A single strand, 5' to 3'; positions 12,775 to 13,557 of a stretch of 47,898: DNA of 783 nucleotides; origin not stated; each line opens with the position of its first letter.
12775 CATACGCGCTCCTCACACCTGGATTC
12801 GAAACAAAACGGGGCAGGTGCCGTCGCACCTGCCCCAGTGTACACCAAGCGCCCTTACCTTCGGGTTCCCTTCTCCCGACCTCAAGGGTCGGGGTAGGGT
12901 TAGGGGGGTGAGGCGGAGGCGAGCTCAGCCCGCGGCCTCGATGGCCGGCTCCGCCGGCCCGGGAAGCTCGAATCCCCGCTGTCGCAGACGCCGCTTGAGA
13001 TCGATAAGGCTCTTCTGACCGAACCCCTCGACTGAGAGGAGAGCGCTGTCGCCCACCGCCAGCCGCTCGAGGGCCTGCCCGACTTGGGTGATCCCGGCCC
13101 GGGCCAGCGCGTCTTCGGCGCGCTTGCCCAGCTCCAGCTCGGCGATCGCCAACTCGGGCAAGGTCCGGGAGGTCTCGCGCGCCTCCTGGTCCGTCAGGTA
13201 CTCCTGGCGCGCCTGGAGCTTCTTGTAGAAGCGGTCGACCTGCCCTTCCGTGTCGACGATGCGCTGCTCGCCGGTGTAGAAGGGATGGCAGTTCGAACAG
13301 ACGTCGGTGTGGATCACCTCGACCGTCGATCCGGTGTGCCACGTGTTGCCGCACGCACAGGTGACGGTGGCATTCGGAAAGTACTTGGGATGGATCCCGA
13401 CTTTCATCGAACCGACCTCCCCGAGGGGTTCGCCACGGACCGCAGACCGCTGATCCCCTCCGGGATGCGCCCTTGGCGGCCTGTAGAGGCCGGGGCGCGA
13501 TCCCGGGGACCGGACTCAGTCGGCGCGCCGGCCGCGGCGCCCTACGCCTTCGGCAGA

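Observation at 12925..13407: Ribosomal protein L31 fused to an RNA polymerase alpha-CTD-like helix-hairpin-helix domain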

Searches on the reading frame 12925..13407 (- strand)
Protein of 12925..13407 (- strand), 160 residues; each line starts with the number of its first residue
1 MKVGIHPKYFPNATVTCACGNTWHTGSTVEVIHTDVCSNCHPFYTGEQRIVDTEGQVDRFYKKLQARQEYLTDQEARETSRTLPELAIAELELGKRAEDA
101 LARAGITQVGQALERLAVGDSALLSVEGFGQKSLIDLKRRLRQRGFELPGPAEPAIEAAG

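Call 3: search_protein_families(library=pfam, proteins=[window:12925-13407:-], max_evalue=1)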
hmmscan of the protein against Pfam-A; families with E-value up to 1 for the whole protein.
window:12925-13407:- (160 aa): 2 families
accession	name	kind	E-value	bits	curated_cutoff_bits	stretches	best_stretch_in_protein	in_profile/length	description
PF01197.23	Ribosomal_L31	-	4.5e-28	97.7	27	1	1-64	1-64/65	Ribosomal protein L31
PF03118.21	RNA_pol_A_CTD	-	1.1e-07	31.9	23.8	1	80-142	7-66/67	Bacterial RNA polymerase, alpha chain C terminal domain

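Call 4: search_protein_families(library=ncbifam, proteins=[window:12925-13407:-], max_evalue=1)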
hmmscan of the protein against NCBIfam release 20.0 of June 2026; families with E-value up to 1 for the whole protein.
window:12925-13407:- (160 aa): 15 families
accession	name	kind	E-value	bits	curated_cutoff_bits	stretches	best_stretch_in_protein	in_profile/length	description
NF000612.0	PRK00019.1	equivalog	4.9e-28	96.6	70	1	1-68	1-69/72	50S ribosomal protein L31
TIGR00105.1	L31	equivalog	5e-25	87.4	38.35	1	1-65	1-66/68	50S ribosomal protein L31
NF001809.0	PRK00528.1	equivalog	2.8e-18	65.8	70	1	1-66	1-70/75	50S ribosomal protein L31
NF002462.1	PRK01678.1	exception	1.9e-14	53.5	86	1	12-64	26-78/80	type B 50S ribosomal protein L31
NF003519.0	PRK05182.2-5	equivalog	8.2e-10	38.1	277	1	63-148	232-314/320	DNA-directed RNA polymerase subunit alpha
TIGR02027.1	rpoA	equivalog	4.6e-08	32.6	227.8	1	68-148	218-295/298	DNA-directed RNA polymerase subunit alpha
NF003514.0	PRK05182.1-4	equivalog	5.8e-07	28.4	434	1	84-149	247-309/338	DNA-directed RNA polymerase subunit alpha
NF003517.0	PRK05182.2-3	equivalog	3.5e-06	26.2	356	1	60-148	233-318/344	DNA-directed RNA polymerase subunit alpha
NF003513.0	PRK05182.1-2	equivalog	1.1e-05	24.5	302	1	72-148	243-315/338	DNA-directed RNA polymerase subunit alpha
NF003515.0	PRK05182.2-1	equivalog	2.1e-05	23.9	406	1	67-148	233-310/314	DNA-directed RNA polymerase subunit alpha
NF003518.0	PRK05182.2-4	equivalog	0.00019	20.8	523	1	67-148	231-308/312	DNA-directed RNA polymerase subunit alpha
NF003516.0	PRK05182.2-2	equivalog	0.0004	19.6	353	1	61-143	221-302/315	DNA-directed RNA polymerase subunit alpha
NF033442.0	BREX_PglW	equivalog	0.013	13.2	990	1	72-149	781-858/1391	BREX system serine/threonine kinase PglW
NF049930.1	TransRegMlc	equivalog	0.049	12.9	530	1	25-116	238-324/405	sugar metabolism global transcriptional regulator Mlc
NF000744.0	PRK00045.1-3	equivalog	0.11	11.3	429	1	65-118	120-175/447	glutamyl-tRNA reductase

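Call 6: find_homologous_proteins(query=window:12925-13407:-, max_evalue=0.001)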
Query window:12925-13407:- (160 aa): 7795 proteins with E <= 0.001 among 8000 candidates; the best 120 are listed.
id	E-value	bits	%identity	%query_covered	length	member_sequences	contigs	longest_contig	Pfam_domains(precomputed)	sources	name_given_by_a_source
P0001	5.4e-95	334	95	94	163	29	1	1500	PF01197.24,PF03118.22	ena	-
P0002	2.1e-93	328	93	93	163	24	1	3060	PF01197.24,PF03118.22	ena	-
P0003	8.7e-92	323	92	100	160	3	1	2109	PF01197.24,PF03118.22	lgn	-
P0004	6.7e-91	320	92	93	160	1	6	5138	PF01197.24,PF03118.22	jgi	jgi:large subunit ribosomal protein L31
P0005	1.1e-90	320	91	94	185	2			PF01197.24,PF03118.22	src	-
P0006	4.2e-89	315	88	93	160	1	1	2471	PF01197.24,PF03118.22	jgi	jgi:large subunit ribosomal protein L31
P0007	7.3e-89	314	88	100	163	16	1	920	PF01197.24,PF03118.22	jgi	-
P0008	8.1e-88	310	91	93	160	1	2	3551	PF01197.24,PF03118.22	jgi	jgi:large subunit ribosomal protein L31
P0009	8.6e-87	307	86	100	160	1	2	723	PF01197.24,PF03118.22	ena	-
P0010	2.2e-86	306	84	100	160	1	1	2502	PF01197.24,PF03118.22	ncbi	-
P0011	3.2e-86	305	85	100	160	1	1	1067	PF01197.24,PF03118.22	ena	-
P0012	6.1e-86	304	86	100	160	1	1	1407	PF01197.24,PF03118.22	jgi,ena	-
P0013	9.9e-86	304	84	99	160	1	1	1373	PF01197.24,PF03118.22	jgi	jgi:large subunit ribosomal protein L31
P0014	1.6e-85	303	84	100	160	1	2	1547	PF01197.24,PF03118.22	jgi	jgi:large subunit ribosomal protein L31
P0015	2.7e-85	302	84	100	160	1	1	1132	PF01197.24,PF03118.22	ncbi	-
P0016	5.5e-85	301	86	96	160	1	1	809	PF01197.24,PF03118.22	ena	-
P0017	6.8e-85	301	86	100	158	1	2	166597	PF01197.24,PF03118.22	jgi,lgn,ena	-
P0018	8.1e-85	301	84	99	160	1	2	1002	PF01197.24,PF03118.22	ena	-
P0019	2.7e-84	299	84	100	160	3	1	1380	PF01197.24,PF03118.22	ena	-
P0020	3.9e-84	298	84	100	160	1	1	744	PF01197.24,PF03118.22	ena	-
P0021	4.2e-83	295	84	100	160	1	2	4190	PF01197.24,PF03118.22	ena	-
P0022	2.2e-82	293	83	100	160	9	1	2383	PF01197.24,PF03118.22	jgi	jgi:large subunit ribosomal protein L31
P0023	7.3e-81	288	84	99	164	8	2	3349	PF01197.24,PF03118.22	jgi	jgi:large subunit ribosomal protein L31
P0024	7.8e-81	288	80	100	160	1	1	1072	PF01197.24,PF03118.22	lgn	-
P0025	3.0e-80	286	81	100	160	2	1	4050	PF01197.24,PF03118.22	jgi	jgi:large subunit ribosomal protein L31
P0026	1.1e-79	284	85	93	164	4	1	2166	PF01197.24,PF03118.22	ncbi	-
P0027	1.8e-79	283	83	93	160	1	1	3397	PF01197.24,PF03118.22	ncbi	-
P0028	3.2e-79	282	79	100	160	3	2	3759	PF01197.24,PF03118.22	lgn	-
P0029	8.7e-79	281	80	99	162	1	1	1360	PF01197.24,PF03118.22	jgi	jgi:large subunit ribosomal protein L31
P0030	1.2e-78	281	80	99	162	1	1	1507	PF01197.24,PF03118.22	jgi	jgi:large subunit ribosomal protein L31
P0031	1.7e-78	280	83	93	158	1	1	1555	PF01197.24,PF03118.22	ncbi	-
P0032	2.2e-78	280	85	93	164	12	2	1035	PF01197.24,PF03118.22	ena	-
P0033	3.0e-78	279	79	97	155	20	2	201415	PF01197.24,PF03118.22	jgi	jgi:large subunit ribosomal protein L31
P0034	1.0e-77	278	82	93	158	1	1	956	PF01197.24,PF03118.22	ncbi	-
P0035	1.1e-77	277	79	98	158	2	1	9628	PF01197.24,PF03118.22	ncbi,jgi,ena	-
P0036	1.6e-77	277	79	97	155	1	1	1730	PF01197.24,PF03118.22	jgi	jgi:large subunit ribosomal protein L31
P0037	6.2e-77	275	82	96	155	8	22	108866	PF01197.24,PF03118.22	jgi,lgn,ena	-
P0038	6.7e-77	275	79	98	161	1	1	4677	PF01197.24,PF03118.22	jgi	jgi:large subunit ribosomal protein L31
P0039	1.3e-76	274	79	99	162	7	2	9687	PF01197.24,PF03118.22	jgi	jgi:large subunit ribosomal protein L31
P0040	1.8e-76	274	78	98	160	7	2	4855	PF01197.24,PF03118.22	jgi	jgi:large subunit ribosomal protein L31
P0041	3.2e-76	273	79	98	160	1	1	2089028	PF01197.24,PF03118.22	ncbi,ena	-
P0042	3.3e-76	273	78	96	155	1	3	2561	PF01197.24,PF03118.22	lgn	-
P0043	3.8e-76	272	78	98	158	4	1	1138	PF01197.24,PF03118.22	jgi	jgi:large subunit ribosomal protein L31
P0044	4.2e-76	272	81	93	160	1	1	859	PF01197.24,PF03118.22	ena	-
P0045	5.3e-76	272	79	97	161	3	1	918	PF01197.24,PF03118.22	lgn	-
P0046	6.6e-76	272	77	96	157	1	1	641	PF01197.24,PF03118.22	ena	-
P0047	6.8e-76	272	79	99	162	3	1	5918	PF01197.24,PF03118.22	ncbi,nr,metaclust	ncbi:MAG: 50S ribosomal protein L31 [Gammaproteobacteria bacterium RBG_16_66_13]|nr:MAG: 50S ribosom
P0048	1.3e-75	271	83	93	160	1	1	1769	PF01197.24,PF03118.22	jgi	jgi:large subunit ribosomal protein L31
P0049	1.7e-75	270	78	96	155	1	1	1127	PF01197.24,PF03118.22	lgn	-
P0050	2.1e-75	270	79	97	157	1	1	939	PF01197.24,PF03118.22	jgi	jgi:large subunit ribosomal protein L31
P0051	2.7e-75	270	76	97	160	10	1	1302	PF01197.24,PF03118.22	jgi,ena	-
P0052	3.9e-75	269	80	93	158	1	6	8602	PF01197.24,PF03118.22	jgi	jgi:large subunit ribosomal protein L31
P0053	4.6e-75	269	78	97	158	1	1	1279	PF01197.24,PF03118.22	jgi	jgi:large subunit ribosomal protein L31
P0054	4.9e-75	269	81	93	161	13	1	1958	PF01197.24,PF03118.22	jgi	jgi:large subunit ribosomal protein L31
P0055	5.2e-75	269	78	98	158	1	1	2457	PF01197.24,PF03118.22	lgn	-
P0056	8.4e-75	268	76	99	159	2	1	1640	PF01197.24,PF03118.22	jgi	jgi:large subunit ribosomal protein L31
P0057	2.4e-74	267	79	97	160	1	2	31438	PF01197.24,PF03118.22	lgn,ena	-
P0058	2.8e-74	266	79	93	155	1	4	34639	PF01197.24,PF03118.22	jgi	jgi:large subunit ribosomal protein L31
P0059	2.9e-74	266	76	98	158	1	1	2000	PF01197.24,PF03118.22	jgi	jgi:large subunit ribosomal protein L31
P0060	3.8e-74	266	77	93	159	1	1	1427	PF01197.24,PF03118.22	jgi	-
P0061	4.3e-74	266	81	93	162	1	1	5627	PF01197.24,PF03118.22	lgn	-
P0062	5.3e-74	265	82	93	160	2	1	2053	PF01197.24,PF03118.22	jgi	jgi:large subunit ribosomal protein L31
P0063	5.3e-74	265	76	98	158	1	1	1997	PF01197.24,PF03118.22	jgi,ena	-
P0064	6.0e-74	265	77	97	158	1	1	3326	PF01197.24,PF03118.22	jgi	jgi:large subunit ribosomal protein L31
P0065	7.5e-74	265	75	98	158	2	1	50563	PF01197.24,PF03118.22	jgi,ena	jgi:large subunit ribosomal protein L31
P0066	7.8e-74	265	78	93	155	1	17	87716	PF01197.24,PF03118.22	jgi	jgi:large subunit ribosomal protein L31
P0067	8.0e-74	265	81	93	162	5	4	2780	PF01197.24,PF03118.22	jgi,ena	jgi:large subunit ribosomal protein L31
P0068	9.2e-74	265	79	97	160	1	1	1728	PF01197.24,PF03118.22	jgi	-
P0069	1.2e-73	264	77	97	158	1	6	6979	PF01197.24,PF03118.22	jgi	jgi:large subunit ribosomal protein L31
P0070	1.2e-73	264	77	98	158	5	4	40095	PF01197.24,PF03118.22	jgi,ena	-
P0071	1.4e-73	264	76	98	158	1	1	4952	PF01197.24,PF03118.22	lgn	-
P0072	1.8e-73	264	79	99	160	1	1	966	PF01197.24,PF03118.22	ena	-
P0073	1.9e-73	264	77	96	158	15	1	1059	PF01197.24,PF03118.22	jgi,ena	-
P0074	1.9e-73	264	76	98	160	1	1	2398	PF01197.24,PF03118.22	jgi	-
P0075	2.8e-73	263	74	98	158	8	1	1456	PF01197.24,PF03118.22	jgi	-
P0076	2.9e-73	263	75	98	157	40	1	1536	PF01197.24,PF03118.22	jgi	-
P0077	3.2e-73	263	77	96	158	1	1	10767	PF01197.24,PF03118.22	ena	-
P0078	3.4e-73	263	76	98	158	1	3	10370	PF01197.24,PF03118.22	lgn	-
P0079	3.5e-73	263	78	97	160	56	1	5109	PF01197.24,PF03118.22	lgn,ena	-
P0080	4.2e-73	263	79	93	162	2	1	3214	PF01197.24,PF03118.22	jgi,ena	-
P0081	4.9e-73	262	77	96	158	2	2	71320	PF01197.24,PF03118.22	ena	-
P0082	1.5e-72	261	79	93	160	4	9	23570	PF01197.24,PF03118.22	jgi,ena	jgi:large subunit ribosomal protein L31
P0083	1.7e-72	261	79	93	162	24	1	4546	PF01197.24,PF03118.22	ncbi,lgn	-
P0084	2.7e-72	260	76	98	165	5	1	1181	PF01197.24,PF03118.22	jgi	jgi:large subunit ribosomal protein L31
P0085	4.2e-72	259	75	96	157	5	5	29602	PF01197.24,PF03118.22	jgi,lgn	jgi:large subunit ribosomal protein L31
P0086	4.7e-72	259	79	93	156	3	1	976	PF01197.24,PF03118.22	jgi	jgi:large subunit ribosomal protein L31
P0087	1.9e-71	257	75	98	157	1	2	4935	PF01197.24,PF03118.22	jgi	jgi:large subunit ribosomal protein L31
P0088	2.0e-71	257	74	98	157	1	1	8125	PF01197.24,PF03118.22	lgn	-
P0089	2.2e-71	257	75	98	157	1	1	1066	PF01197.24,PF03118.22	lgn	-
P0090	2.9e-71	257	77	93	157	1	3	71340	PF01197.24,PF03118.22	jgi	jgi:large subunit ribosomal protein L31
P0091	3.3e-71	256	73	98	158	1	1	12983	PF01197.24,PF03118.22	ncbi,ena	-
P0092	4.1e-71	256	77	93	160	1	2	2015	PF01197.24,PF03118.22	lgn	-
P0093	4.6e-71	256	71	99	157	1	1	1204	PF01197.24,PF03118.22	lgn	-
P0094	5.1e-71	256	77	93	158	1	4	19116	PF01197.24,PF03118.22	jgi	jgi:large subunit ribosomal protein L31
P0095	5.1e-71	256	73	98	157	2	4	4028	PF01197.24,PF03118.22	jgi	jgi:large subunit ribosomal protein L31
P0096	8.0e-71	255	77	93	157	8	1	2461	PF01197.24,PF03118.22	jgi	-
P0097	8.5e-71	255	74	97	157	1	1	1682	PF01197.24,PF03118.22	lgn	-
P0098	8.7e-71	255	75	98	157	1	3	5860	PF01197.24,PF03118.22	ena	-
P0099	1.0e-70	255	73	98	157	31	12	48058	PF01197.24,PF03118.22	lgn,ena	-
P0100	1.0e-70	255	73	98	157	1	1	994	PF01197.24,PF03118.22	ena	-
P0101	1.1e-70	255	72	98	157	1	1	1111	PF01197.24,PF03118.22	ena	-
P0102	1.1e-70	255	73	98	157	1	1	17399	PF01197.24,PF03118.22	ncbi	-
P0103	1.1e-70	255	72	98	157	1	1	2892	PF01197.24,PF03118.22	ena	-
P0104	1.1e-70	255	73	96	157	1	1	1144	PF01197.24,PF03118.22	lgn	-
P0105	1.4e-70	254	73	96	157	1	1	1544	PF01197.24,PF03118.22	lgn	-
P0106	1.6e-70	254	73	98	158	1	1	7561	PF01197.24,PF03118.22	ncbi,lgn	ncbi:MAG: 50S ribosomal protein L31 [Chloroflexota bacterium]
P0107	1.6e-70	254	73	94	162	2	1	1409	PF01197.24,PF03118.22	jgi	jgi:large subunit ribosomal protein L31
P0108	1.8e-70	254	70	99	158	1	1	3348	PF01197.24,PF03118.22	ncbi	-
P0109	2.1e-70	254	77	93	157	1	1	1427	PF01197.24,PF03118.22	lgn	-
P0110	2.3e-70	254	75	98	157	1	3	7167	PF01197.24,PF03118.22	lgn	-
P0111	2.5e-70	254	73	96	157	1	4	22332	PF01197.24,PF03118.22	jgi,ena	-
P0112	2.7e-70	253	75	94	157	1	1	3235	PF01197.24,PF03118.22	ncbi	-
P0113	2.8e-70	253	75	97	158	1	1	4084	PF01197.24,PF03118.22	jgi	jgi:large subunit ribosomal protein L31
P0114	3.0e-70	253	73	96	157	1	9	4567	PF01197.24,PF03118.22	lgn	-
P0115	3.0e-70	253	72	98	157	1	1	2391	PF01197.24,PF03118.22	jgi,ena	-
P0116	3.1e-70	253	74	93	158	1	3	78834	PF01197.24,PF03118.22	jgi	jgi:large subunit ribosomal protein L31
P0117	3.2e-70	253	75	93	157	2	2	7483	PF01197.24,PF03118.22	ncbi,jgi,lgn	jgi:large subunit ribosomal protein L31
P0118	3.2e-70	253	73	93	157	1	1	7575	PF01197.24,PF03118.22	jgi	jgi:large subunit ribosomal protein L31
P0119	3.5e-70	253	70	99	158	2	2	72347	PF01197.24,PF03118.22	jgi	jgi:large subunit ribosomal protein L31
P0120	3.6e-70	253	74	93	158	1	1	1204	PF01197.24,PF03118.22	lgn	-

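Call 20: find_encoding_contigs(protein=P0041, flank=8000, max_places=3)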
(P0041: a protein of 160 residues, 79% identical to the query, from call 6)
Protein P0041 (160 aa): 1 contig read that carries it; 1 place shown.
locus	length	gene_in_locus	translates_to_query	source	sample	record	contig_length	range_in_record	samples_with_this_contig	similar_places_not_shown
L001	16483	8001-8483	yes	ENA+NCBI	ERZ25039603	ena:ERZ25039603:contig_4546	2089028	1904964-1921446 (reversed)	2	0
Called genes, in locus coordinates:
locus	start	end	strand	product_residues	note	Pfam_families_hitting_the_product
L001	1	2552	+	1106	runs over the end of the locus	PF02743:dCache_1 (weak), PF08448:PAS_4 (faint), PF00672:HAMP, PF13185:GAF_2 (weak), PF00989:PAS (weak), PF00512:HisKA, PF02518:HATPase_c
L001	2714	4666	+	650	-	PF04997:RNA_pol_Rpb1_1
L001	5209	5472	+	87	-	PF05000:RNA_pol_Rpb1_4 (weak)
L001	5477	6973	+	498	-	PF04998:RNA_pol_Rpb1_5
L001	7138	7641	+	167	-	PF00829:Ribosomal_L21p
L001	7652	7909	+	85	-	PF01016:Ribosomal_L27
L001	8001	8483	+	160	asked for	PF01197:Ribosomal_L31, PF03118:RNA_pol_A_CTD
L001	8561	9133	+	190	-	PF00265:TK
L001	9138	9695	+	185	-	PF00156:Pribosyltran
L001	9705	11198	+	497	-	PF01743:PolyA_pol, PF12627:PolyA_pol_RNAbd, PF01966:HD (weak)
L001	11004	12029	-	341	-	-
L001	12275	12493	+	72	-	PF11799:IMS_C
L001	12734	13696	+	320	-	-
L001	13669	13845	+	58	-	-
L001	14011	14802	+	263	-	-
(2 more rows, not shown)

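Call 21: predict_structure(alignment_id=A1)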
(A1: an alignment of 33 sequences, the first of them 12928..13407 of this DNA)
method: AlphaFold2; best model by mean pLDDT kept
length: 160 residues; sequences in the alignment: 33
mean_pLDDT: 73.2   pTM: 0.42
mean pLDDT of the five models: 73.2, 71.6, 70.2, 70.0, 67.6
residues with pLDDT >= 90: 5; 70-90: 110; 50-70: 30; < 50: 15
segments of 3 or more residues with pLDDT < 50: 150-160
pLDDT, mean of each block of 10 residues (from residue 1): 70 88 88 80 58 65 80 72 70 78 80 77 77 81 68 41
secondary structure, 60 per line:
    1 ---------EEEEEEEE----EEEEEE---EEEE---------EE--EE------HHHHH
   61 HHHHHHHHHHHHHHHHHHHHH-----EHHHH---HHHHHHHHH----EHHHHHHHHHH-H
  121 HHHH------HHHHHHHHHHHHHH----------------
elements in order: E10-17 E22-27 E31-34 H56-81 H88-91 H95-103 H109-118 H120-124 H131-144

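Call 26: find_related_loci(query=A2, collection=genome_contigs, flank=4000)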
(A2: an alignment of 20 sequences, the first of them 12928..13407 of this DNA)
Query A2 (160 aa) in genome_contigs; peptide patterns used: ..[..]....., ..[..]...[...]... (x = any residue, [..] = any of these).
600 stretches matched a pattern (row limit reached: there are more); 471 encode a relative of the query (tblastn E <= 1e-3); the best 80 are kept; 80 distinct loci.
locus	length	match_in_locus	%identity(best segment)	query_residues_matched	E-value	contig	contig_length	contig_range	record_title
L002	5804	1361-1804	93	1-148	2e-93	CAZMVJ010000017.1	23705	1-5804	MAG TPA_asm: uncultured Anaerolineaceae bacterium isolate SRP119689_co1_313 genome assembly, contig: NODE_2775_length_23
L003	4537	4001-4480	85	1-160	2e-91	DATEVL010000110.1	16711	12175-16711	MAG TPA_asm: Anaerolineales bacterium isolate SMAG_U8366 k141_1860328, whole genome shotgun sequence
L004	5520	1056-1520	79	1-155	2e-82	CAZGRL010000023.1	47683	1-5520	MAG TPA_asm: uncultured Anaerolineaceae bacterium isolate binchicken_co34_481 genome assembly, contig: NODE_954_length_4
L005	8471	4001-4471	78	1-156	5e-82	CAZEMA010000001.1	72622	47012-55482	MAG TPA_asm: uncultured Anaerolineaceae bacterium isolate binchicken_co103_424 genome assembly, contig: NODE_233_length_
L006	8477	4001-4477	79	1-155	1e-80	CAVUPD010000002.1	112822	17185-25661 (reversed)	MAG: uncultured Chloroflexia bacterium isolate MFD05942.bin.2.115 genome assembly, contig: contig_103616, whole genome s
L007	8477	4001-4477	79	1-155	1e-80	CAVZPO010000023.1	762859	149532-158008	MAG: uncultured Chloroflexia bacterium isolate MFD02809.bin.1.41 genome assembly, contig: contig_67003, whole genome sho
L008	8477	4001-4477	78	1-155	5e-80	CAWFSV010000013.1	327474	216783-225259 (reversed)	MAG: uncultured Chloroflexia bacterium isolate MFD00709.bin.2.50 genome assembly, contig: contig_37990, whole genome sho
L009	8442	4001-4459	73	1-153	2e-76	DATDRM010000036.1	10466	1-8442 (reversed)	MAG TPA_asm: Anaerolineales bacterium isolate SMAG_U7977 k141_273426, whole genome shotgun sequence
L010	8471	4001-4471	73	1-156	2e-76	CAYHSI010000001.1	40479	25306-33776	MAG TPA_asm: uncultured Anaerolineaceae bacterium isolate ERP119705_co14_525 genome assembly, contig: NODE_617_length_40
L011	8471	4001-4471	75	1-156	8e-76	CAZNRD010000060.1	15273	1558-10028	MAG TPA_asm: uncultured Anaerolineaceae bacterium isolate binchicken_co209_24 genome assembly, contig: NODE_3469_length_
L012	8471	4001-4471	70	1-156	3e-75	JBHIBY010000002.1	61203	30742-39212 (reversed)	MAG: Anaerolineales bacterium isolate FS_3_bin.17 NODE_3_length_61203_cov_8.609488, whole genome shotgun sequence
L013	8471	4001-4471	71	1-156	2e-75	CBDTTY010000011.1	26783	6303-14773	MAG TPA_asm: uncultured Anaerolineales bacterium isolate SRR7614714_binner12_Refined_77 genome assembly, contig: ERZ2387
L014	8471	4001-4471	72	1-156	6e-75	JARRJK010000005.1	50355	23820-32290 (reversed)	MAG: Anaerolineales bacterium isolate Spart_018_MAG scaffold_197, whole genome shotgun sequence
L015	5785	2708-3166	71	1-153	7e-75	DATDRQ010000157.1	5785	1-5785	MAG TPA_asm: Anaerolineales bacterium isolate SMAG_U7981 k141_3775083, whole genome shotgun sequence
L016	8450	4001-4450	75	1-149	5e-75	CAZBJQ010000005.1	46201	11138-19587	MAG TPA_asm: uncultured Anaerolineaceae bacterium isolate binchicken_co376_247 genome assembly, contig: NODE_588_length_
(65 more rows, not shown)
